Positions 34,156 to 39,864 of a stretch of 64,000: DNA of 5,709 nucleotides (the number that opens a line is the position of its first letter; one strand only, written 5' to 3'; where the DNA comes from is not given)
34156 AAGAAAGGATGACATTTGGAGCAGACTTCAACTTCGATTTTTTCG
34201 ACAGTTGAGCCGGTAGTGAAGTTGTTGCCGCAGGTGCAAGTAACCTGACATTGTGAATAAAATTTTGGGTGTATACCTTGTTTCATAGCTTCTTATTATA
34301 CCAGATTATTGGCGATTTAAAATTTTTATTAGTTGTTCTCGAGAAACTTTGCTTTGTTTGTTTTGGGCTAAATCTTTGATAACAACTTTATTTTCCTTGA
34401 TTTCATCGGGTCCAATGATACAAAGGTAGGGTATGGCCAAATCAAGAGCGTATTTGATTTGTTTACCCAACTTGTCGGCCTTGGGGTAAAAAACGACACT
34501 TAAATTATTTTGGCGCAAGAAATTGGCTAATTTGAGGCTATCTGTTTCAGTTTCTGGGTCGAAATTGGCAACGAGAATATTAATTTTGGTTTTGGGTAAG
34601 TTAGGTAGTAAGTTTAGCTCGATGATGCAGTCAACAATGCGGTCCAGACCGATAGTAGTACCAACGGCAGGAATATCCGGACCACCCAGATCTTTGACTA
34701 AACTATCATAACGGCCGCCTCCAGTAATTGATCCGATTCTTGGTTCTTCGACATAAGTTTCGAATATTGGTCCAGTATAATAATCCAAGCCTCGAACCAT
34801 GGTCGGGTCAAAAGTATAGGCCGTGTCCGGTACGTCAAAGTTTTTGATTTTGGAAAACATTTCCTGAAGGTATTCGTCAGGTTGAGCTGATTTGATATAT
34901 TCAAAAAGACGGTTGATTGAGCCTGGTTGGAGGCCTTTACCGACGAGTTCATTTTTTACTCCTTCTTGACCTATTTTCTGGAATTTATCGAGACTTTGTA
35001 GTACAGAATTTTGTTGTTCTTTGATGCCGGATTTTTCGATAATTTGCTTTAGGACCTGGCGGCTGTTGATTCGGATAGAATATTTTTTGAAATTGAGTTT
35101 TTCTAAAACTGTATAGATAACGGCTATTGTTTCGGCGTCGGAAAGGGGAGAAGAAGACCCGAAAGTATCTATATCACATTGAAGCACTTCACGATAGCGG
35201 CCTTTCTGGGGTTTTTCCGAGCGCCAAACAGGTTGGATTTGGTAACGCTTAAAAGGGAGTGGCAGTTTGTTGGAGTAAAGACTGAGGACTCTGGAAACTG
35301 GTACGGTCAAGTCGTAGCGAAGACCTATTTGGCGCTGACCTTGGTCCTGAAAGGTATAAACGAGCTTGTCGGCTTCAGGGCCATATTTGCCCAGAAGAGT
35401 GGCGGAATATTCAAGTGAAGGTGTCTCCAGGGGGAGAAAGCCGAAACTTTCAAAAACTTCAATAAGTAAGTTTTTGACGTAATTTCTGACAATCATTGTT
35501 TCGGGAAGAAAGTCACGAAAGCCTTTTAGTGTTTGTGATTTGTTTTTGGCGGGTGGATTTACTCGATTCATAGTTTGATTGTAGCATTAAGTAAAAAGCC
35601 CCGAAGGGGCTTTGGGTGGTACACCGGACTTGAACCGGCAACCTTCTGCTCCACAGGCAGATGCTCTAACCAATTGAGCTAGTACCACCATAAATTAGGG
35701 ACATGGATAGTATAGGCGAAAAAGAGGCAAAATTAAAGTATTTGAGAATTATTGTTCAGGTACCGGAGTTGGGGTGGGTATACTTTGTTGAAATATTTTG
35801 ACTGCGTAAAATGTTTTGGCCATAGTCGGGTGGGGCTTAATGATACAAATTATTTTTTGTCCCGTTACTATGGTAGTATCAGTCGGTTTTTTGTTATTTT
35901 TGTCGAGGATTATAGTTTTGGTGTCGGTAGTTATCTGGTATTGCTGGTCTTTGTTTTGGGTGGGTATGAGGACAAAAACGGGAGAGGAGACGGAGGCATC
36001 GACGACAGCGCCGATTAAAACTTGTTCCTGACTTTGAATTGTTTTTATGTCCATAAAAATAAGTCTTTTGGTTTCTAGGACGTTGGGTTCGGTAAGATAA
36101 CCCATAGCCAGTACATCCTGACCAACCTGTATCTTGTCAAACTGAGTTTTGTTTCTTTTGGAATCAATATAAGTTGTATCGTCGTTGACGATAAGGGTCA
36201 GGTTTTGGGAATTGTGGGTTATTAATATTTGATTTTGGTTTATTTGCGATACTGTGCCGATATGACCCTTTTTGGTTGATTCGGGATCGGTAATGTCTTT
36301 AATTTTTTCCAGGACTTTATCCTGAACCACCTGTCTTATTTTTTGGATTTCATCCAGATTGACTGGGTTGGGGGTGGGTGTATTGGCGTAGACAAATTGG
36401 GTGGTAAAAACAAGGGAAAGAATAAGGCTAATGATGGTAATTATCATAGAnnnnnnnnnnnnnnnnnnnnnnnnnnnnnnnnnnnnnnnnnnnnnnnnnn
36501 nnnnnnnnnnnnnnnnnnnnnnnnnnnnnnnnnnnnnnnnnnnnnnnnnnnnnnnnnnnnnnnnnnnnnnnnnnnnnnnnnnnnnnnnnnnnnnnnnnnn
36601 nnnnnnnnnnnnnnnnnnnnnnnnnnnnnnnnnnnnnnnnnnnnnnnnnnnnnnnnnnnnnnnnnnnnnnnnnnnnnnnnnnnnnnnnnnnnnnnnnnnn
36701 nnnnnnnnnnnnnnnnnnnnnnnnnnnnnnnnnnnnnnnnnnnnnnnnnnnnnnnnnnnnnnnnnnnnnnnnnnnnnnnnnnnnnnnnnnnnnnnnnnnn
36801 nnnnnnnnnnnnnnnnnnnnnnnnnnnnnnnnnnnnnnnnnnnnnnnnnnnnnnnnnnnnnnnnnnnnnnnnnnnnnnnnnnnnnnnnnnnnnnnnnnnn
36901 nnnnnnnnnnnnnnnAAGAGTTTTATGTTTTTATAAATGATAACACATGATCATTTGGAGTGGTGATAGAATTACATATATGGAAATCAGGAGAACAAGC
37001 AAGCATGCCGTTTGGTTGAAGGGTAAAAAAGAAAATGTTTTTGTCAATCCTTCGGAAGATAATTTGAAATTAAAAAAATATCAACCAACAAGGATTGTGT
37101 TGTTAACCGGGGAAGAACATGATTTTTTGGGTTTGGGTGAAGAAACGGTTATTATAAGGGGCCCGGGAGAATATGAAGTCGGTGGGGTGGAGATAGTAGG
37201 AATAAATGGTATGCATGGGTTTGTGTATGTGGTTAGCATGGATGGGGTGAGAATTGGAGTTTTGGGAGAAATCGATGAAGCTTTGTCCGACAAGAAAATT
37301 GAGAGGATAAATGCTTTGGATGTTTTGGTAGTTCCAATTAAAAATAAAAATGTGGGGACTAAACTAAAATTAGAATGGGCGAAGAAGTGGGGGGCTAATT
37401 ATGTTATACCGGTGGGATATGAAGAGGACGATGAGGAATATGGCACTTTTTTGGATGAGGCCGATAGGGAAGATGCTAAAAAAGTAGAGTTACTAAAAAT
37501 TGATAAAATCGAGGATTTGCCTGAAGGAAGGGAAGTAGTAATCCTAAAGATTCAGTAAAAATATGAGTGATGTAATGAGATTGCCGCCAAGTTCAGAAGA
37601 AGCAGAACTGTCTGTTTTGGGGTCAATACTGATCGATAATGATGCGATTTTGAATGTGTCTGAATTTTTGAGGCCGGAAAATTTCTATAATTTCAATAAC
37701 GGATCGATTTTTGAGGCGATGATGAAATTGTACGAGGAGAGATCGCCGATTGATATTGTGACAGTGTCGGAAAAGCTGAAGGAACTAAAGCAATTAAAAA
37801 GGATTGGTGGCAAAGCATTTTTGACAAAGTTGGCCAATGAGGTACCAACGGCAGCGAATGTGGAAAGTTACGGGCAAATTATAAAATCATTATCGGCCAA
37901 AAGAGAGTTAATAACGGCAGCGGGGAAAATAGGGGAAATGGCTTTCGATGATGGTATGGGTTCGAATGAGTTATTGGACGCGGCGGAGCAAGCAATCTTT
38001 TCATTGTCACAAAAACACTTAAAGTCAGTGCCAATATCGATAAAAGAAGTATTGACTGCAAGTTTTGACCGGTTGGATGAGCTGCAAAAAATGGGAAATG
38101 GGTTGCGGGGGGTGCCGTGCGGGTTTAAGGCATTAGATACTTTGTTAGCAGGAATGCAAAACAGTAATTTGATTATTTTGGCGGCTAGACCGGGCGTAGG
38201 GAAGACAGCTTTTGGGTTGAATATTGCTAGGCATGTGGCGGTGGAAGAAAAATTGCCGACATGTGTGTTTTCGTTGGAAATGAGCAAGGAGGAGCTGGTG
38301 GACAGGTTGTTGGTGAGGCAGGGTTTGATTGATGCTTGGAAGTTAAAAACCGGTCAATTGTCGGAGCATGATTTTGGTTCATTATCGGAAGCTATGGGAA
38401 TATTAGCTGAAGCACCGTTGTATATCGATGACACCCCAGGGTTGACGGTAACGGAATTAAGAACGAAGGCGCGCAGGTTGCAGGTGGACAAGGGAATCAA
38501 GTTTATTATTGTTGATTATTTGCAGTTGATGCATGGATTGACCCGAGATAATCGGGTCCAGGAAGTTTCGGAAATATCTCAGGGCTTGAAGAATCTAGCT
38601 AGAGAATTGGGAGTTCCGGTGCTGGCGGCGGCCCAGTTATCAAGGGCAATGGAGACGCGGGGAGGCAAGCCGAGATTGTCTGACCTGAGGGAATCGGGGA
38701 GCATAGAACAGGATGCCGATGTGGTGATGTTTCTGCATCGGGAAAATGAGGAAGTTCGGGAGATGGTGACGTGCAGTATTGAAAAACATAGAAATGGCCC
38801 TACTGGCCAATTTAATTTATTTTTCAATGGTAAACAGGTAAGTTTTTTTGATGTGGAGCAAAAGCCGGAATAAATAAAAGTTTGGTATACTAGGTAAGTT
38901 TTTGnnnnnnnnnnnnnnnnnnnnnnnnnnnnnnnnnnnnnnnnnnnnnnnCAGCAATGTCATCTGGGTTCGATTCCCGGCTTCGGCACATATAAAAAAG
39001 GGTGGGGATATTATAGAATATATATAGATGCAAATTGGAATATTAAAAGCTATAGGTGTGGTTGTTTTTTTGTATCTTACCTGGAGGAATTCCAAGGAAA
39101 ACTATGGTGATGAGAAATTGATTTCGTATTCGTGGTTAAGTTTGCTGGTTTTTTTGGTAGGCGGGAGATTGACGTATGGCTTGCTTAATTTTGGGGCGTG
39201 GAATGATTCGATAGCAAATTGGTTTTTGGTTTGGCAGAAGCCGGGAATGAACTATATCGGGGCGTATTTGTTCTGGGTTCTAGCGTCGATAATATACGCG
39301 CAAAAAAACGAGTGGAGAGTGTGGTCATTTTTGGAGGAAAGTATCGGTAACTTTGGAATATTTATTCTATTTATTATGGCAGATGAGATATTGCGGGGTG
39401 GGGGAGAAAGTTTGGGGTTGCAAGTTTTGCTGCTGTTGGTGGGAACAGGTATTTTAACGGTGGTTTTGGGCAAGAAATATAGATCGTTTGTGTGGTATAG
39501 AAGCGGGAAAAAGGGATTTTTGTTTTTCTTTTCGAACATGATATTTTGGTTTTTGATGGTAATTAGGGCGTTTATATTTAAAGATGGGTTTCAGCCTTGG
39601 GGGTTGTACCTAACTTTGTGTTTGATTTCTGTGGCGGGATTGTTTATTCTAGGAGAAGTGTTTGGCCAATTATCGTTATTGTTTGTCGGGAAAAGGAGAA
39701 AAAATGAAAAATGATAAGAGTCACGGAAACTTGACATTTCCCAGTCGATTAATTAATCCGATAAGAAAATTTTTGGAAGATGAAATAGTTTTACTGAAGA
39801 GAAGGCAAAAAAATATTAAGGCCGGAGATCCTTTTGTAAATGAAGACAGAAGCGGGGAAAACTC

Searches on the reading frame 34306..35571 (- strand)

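Call 42: search_protein_families(library=pfam, proteins=[window:34306-35571:-], max_evalue=0.001)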
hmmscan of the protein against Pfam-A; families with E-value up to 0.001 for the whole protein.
window:34306-35571:- (421 aa): 4 families
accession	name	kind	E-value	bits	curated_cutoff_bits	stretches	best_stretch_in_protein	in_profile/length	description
PF13393.11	tRNA-synt_His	-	1.5e-43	149.6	25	1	17-312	1-308/308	Histidyl-tRNA synthetase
PF03129.25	HGTP_anticodon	-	5.2e-15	55.8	21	1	335-419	5-92/94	Anticodon binding domain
PF00587.30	tRNA-synt_2b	-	1.4e-08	35.5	29.3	1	72-171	1-106/179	tRNA synthetase class II core domain (G, H, P, S and T)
PF00152.25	tRNA-synt_2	-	1.3e-05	24.8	25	0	13-136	9-121/308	tRNA synthetases class II (D, K and N)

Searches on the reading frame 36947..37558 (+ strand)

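Call 42: search_protein_families(library=pfam, proteins=[window:36947-37558:+], max_evalue=0.001)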
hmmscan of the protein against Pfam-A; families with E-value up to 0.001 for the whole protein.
window:36947-37558:+ (203 aa): 1 family
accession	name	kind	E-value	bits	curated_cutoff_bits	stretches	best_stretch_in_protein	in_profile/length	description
PF13483.12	Lactamase_B_3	-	3.5e-11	43.8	24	1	22-156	10-159/160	Beta-lactamase superfamily domain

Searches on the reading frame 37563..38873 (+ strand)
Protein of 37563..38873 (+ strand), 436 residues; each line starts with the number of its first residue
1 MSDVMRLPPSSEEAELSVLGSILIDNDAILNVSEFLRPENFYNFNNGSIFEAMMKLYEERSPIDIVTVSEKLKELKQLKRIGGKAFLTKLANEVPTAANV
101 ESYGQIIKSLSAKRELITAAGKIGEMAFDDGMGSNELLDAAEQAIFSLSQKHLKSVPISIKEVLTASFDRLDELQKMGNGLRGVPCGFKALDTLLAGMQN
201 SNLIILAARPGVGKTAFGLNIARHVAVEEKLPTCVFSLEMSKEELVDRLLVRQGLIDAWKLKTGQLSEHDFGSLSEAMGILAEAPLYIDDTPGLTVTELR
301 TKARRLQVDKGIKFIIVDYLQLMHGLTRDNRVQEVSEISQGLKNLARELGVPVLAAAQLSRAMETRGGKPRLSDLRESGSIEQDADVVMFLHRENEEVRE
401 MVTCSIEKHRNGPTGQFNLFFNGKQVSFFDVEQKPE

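Call 42: search_protein_families(library=pfam, proteins=[window:37563-38873:+], max_evalue=0.001)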
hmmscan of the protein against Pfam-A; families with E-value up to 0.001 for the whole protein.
window:37563-38873:+ (436 aa): 4 families
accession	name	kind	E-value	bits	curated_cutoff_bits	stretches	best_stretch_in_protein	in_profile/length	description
PF03796.21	DnaB_C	-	8.5e-95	317.4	27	1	183-428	1-253/255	DnaB-like helicase C terminal domain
PF00772.26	DnaB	-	3.5e-33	114.2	23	1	8-108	2-102/103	DnaB-like helicase N terminal domain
PF13481.12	AAA_25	-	1.2e-14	54.9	27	1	188-359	19-190/195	AAA domain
PF06745.19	ATPase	-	0.0004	20.3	26.6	0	184-322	1-130/231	KaiC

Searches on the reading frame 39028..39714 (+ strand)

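Call 67: search_protein_families(library=pfam, proteins=[window:39028-39714:+], max_evalue=0.001)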
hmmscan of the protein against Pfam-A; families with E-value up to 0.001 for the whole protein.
window:39028-39714:+ (228 aa): 0 families

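Call 70: search_protein_families(library=ncbifam, proteins=[window:39028-39714:+], max_evalue=0.01)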
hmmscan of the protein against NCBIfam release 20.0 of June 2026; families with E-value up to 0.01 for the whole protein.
window:39028-39714:+ (228 aa): 2 families
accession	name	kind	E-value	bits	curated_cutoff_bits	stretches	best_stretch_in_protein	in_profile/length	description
TIGR00544.1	lgt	equivalog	2.8e-07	30.2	118.9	1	4-102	26-127/280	prolipoprotein diacylglyceryl transferase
NF000778.0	PRK00052.3-4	equivalog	5.3e-05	23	334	1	4-103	17-115/252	prolipoprotein diacylglyceryl transferase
